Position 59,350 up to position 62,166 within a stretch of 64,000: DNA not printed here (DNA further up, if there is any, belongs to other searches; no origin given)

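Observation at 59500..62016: Lon with a systematically dismantled ATPase but intact Ser-Lys protease dyad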

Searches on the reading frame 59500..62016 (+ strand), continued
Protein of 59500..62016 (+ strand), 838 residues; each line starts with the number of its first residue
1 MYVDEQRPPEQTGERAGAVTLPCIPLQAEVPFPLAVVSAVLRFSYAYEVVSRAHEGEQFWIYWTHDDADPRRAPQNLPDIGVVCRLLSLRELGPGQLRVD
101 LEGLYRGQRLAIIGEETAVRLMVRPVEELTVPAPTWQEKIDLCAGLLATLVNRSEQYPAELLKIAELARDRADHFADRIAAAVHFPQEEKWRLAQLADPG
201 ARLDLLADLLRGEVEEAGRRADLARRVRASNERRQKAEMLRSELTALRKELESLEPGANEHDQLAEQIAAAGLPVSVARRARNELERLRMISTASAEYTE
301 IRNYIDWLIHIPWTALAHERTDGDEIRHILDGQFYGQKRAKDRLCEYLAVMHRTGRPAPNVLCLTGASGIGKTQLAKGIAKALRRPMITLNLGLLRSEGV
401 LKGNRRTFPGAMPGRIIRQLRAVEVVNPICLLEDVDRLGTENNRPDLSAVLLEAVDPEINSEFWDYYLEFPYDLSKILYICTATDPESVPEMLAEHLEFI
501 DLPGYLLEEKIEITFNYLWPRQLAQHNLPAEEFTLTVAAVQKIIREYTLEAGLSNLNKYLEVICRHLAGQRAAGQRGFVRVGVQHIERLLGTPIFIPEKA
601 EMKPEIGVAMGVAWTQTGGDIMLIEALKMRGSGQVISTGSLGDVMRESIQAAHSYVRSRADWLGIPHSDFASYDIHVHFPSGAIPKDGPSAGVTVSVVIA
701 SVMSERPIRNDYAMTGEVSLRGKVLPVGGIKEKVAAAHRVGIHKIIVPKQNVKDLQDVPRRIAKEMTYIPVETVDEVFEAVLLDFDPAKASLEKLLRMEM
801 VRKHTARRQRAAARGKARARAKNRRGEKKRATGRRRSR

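Call 23: find_encoding_contigs(protein=P0001, flank=10000, max_places=3)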
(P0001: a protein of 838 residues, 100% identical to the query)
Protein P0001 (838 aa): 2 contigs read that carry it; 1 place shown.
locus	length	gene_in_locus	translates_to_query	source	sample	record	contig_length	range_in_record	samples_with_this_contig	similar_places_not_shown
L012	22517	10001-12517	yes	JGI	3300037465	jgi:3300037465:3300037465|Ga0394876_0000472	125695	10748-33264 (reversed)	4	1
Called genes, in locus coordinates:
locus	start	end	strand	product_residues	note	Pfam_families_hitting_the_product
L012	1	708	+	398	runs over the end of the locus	PF00108:Thiolase_N, PF00109:ketoacyl-synt (weak), PF02803:Thiolase_C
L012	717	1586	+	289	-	PF02737:3HCDH_N, PF00725:3HCDH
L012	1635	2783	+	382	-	PF02771:Acyl-CoA_dh_N, PF02770:Acyl-CoA_dh_M, PF00441:Acyl-CoA_dh_1, PF22924:ACOX_C_alpha1 (faint), PF08028:Acyl-CoA_dh_2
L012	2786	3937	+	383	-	PF02771:Acyl-CoA_dh_N, PF02770:Acyl-CoA_dh_M, PF00441:Acyl-CoA_dh_1, PF22924:ACOX_C_alpha1 (weak), PF08028:Acyl-CoA_dh_2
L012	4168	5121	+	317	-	PF01063:Aminotran_4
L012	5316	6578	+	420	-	PF00464:SHMT, PF01212:Beta_elim_lyase (faint), PF00155:Aminotran_1_2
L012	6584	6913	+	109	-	PF03091:CutA1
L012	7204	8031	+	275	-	PF01887:SAM_HAT_N, PF20257:SAM_HAT_C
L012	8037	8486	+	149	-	PF22811:Zn_ribbon_NrdR, PF03477:ATP-cone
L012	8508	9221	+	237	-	PF00902:TatC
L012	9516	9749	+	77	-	PF00313:CSD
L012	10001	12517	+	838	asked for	PF02190:LON_substr_bdg, PF13191:AAA_16 (weak), PF00004:AAA, PF22667:Lon_lid, PF05362:Lon_C, PF13541:ChlI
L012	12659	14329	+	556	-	PF19289:PmbA_TldD_3rd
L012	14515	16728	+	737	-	PF17900:Peptidase_M1_N, PF01433:Peptidase_M1, PF05345:He_PIG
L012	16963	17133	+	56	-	-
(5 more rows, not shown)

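Call 47: search_protein_representatives(protein=P0001)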
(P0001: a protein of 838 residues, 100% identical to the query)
Query: 838 residues. Proteins with E-value up to 0.001 (for the whole library): 29868; up to 1e-10: 16412; up to 1e-30: 5051. The best 150 are listed.
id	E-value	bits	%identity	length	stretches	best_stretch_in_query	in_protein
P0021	0.0e+00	1097.4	61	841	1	20-822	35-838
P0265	7.7e-195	666.0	41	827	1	20-802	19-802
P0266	9.8e-184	629.2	40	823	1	21-830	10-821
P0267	3.9e-179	614.0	40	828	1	19-821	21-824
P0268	4.3e-178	610.6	40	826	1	16-831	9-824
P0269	5.2e-171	587.2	40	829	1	19-836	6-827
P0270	3.0e-169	581.3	38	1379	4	272-789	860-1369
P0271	3.1e-167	574.7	37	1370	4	262-797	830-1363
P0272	3.7e-167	574.4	41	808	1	21-829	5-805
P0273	5.4e-166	570.6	39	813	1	21-816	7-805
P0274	2.2e-165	568.5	37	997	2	279-783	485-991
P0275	2.9e-162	558.2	40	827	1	20-785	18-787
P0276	5.4e-162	557.3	39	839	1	76-825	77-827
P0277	9.3e-161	553.2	48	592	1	269-822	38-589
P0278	9.5e-158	543.3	38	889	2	273-782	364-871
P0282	9.9e-153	526.7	37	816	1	20-784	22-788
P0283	1.0e-152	526.7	36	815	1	20-813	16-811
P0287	6.2e-150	517.5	38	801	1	21-786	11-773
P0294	2.3e-147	508.9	38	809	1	21-784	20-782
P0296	3.1e-147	508.5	36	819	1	20-783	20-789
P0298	1.6e-146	506.2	35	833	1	14-788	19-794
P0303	2.1e-144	499.2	36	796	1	19-790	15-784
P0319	1.3e-140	486.6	36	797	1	19-783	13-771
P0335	6.6e-139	481.0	36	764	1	20-751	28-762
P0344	1.4e-137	476.6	38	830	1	14-788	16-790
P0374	2.5e-133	462.5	36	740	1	16-751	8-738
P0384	1.5e-132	459.9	33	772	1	20-781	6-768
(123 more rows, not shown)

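Call 55: predict_structure(alignment_id=A1)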
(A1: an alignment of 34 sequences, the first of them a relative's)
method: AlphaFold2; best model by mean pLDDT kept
length: 838 residues; sequences in the alignment: 34
mean_pLDDT: 81.6   pTM: 0.45
mean pLDDT of the five models: 81.6, 81.3, 79.9, 78.9, 74.9
residues with pLDDT >= 90: 345; 70-90: 335; 50-70: 81; < 50: 77
segments of 3 or more residues with pLDDT < 50: 1-15, 233-237, 241-255, 407-409, 597-602, 682-689, 821-838
pLDDT, mean of each block of 10 residues (from residue 1): 31 57 91 92 89 91 86 88 95 89 94 78 86 80 92 83 87 91 92 92 93 84 59 45 37 55 91 92 92 84 92 91 91 85 91 82 89 92 94 85 69 90 94 86 73 89 90 92 89 91 86 92 93 93 84 87 94 88 90 58 75 72 85 81 78 90 88 85 50 91 89 88 88 84 89 88 89 91 64 55 58 52 40 40
secondary structure, 60 per line:
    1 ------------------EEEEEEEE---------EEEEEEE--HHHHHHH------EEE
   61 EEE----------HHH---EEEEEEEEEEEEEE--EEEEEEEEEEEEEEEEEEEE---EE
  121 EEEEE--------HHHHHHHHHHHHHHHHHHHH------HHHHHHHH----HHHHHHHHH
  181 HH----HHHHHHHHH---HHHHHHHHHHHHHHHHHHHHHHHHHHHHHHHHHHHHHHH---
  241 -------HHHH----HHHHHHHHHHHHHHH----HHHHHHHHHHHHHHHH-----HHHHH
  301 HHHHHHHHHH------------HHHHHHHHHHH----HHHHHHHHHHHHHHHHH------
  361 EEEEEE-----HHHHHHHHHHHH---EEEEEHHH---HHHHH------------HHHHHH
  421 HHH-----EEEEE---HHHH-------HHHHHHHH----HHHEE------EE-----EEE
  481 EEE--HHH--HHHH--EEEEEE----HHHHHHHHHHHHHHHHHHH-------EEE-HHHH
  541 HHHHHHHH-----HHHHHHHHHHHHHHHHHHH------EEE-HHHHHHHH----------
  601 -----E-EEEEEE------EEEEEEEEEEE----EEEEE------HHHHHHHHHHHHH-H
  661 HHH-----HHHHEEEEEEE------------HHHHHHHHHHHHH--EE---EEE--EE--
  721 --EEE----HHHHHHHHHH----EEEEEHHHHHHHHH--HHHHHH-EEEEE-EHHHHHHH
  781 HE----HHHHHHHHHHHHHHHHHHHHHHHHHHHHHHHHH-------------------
elements in order (helices of 4 or more, strands of 3 or more residues): E19-26 E36-42 H45-51 E58-63 E80-93 E96-115 E119-125 H134-153 H160-167 H172-182 H187-195 H199-237 H248-251 H256-270 H275-290 H296-310 H323-333 H338-354 E361-366 H372-383 E387-391 H398-402 H415-423 E429-433 H437-440 H448-455 E478-483 H491-494 E497-502 H507-525 E533-535 H537-548 H554-572 E579-581 H583-590 E608-613 E620-630 E635-639 H646-658 H660-663 H669-672 E673-679 H692-704 E712-714 E723-725 H730-739 E744-748 H749-757 H760-765 E767-771 H774-781 H787-819
